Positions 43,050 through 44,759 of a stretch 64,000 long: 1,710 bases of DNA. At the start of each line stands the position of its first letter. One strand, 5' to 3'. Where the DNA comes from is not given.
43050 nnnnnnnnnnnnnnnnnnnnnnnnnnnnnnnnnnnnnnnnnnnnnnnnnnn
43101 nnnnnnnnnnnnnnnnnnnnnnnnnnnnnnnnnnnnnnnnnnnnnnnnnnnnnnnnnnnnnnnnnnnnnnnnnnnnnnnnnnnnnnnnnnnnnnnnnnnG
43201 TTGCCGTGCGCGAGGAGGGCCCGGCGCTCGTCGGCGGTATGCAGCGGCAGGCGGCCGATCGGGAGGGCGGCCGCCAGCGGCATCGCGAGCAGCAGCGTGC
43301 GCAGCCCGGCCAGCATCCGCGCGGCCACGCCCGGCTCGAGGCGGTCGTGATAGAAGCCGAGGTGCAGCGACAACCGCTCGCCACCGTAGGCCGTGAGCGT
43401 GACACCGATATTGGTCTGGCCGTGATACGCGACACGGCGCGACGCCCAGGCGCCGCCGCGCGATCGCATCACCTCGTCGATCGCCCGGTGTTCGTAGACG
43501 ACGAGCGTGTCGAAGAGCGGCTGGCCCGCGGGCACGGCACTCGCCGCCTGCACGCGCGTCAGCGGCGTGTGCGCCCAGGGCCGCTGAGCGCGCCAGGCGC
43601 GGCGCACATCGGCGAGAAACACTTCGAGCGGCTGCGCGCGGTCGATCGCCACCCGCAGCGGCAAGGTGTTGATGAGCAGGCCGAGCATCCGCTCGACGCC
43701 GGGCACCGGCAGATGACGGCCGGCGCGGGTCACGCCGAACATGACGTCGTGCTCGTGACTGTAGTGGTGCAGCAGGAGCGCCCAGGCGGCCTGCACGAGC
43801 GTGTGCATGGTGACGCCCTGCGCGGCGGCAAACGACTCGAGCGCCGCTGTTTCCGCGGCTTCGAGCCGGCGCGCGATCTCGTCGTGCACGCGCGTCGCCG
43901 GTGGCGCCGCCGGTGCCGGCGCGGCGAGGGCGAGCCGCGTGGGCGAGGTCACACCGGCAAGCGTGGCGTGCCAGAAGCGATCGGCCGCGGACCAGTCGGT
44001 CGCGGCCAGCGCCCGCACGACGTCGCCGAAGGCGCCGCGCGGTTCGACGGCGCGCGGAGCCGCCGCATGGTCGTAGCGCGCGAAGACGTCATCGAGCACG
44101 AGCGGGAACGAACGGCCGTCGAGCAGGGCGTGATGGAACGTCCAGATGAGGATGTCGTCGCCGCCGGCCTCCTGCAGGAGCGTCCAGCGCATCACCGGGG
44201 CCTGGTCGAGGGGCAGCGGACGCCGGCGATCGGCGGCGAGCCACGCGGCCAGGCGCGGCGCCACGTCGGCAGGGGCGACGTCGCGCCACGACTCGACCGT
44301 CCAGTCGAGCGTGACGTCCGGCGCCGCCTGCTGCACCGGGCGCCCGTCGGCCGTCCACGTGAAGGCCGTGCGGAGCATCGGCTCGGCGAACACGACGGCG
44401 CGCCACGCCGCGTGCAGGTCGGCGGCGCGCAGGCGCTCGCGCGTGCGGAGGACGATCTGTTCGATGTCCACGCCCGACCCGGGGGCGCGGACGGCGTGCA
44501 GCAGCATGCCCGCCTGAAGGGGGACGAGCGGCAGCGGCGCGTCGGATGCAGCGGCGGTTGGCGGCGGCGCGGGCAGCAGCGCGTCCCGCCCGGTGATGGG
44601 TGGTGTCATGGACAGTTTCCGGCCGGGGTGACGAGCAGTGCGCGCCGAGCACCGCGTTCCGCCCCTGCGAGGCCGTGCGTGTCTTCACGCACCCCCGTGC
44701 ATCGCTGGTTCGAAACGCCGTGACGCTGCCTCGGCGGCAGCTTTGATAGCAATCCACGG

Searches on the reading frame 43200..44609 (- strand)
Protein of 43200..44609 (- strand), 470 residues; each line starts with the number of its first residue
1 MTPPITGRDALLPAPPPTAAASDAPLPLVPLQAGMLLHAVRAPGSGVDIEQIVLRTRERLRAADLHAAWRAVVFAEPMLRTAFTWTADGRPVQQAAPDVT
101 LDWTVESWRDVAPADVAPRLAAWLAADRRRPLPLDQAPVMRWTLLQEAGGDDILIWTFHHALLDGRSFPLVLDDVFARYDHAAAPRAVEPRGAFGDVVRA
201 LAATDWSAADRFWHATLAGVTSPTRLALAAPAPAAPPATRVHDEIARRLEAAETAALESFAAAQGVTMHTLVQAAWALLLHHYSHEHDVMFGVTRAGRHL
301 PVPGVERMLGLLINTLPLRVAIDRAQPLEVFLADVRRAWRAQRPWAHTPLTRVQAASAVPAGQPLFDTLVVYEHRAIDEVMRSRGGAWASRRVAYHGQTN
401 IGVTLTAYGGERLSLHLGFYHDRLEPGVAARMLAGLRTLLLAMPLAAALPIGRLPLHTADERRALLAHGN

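Call 43: search_solved_structures(query=window:43200-44609:-, max_evalue=0.00001)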
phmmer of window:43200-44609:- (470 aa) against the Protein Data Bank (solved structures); distinct sequences matched with E-value up to 0.00001: 34.
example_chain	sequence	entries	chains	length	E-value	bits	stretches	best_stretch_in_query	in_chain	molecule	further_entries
8hlk_A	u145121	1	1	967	1.3e-63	218.6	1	23-468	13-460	Microcystin synthetase B (Fragment)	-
9up2_A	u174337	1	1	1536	3.5e-54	187.6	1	20-466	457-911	PvdL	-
9lcq_A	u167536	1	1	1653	5e-54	187.1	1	20-466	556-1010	PvdL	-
9lcp_A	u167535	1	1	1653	5.9e-54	186.8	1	20-466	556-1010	PvdL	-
9lco_A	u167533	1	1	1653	5.9e-54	186.8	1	20-466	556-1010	PvdL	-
9rde_A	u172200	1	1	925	1.6e-51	178.8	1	26-431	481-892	Bacitracin synthase 3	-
8f7f_A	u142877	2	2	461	1e-35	126.7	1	28-439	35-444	Surfactin synthetase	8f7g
9bfd_B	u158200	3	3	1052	2.6e-35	125.4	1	27-467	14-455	Tyrocidine synthase 2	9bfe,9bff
2vsq_A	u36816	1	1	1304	6.1e-35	124.1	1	28-465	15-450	SURFACTIN SYNTHETASE SUBUNIT 3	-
8f7h_A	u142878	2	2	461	1.4e-32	116.3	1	28-439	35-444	Surfactin synthetase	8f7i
8jbr_A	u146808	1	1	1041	5.4e-19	71.6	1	25-374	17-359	McyA protein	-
5dlk_A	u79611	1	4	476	3.3e-16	62.4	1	66-324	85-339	TqaA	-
5ejd_B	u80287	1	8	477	3.4e-16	62.3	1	66-324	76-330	TqaA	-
5egf_A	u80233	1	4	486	3.4e-16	62.3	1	66-324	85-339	TqaA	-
5dij_A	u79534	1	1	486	3.5e-16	62.3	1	66-324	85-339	TqaA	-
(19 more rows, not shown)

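Call 52: find_related_loci(query=window:43200-44609:-, collection=genome_contigs, flank=10000)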
Query window:43200-44609:- (470 aa) in genome_contigs; peptide patterns used: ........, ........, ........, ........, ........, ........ (x = any residue, [..] = any of these).
159 stretches matched a pattern, but none encodes a relative of the query by tblastn (E <= 1e-3).
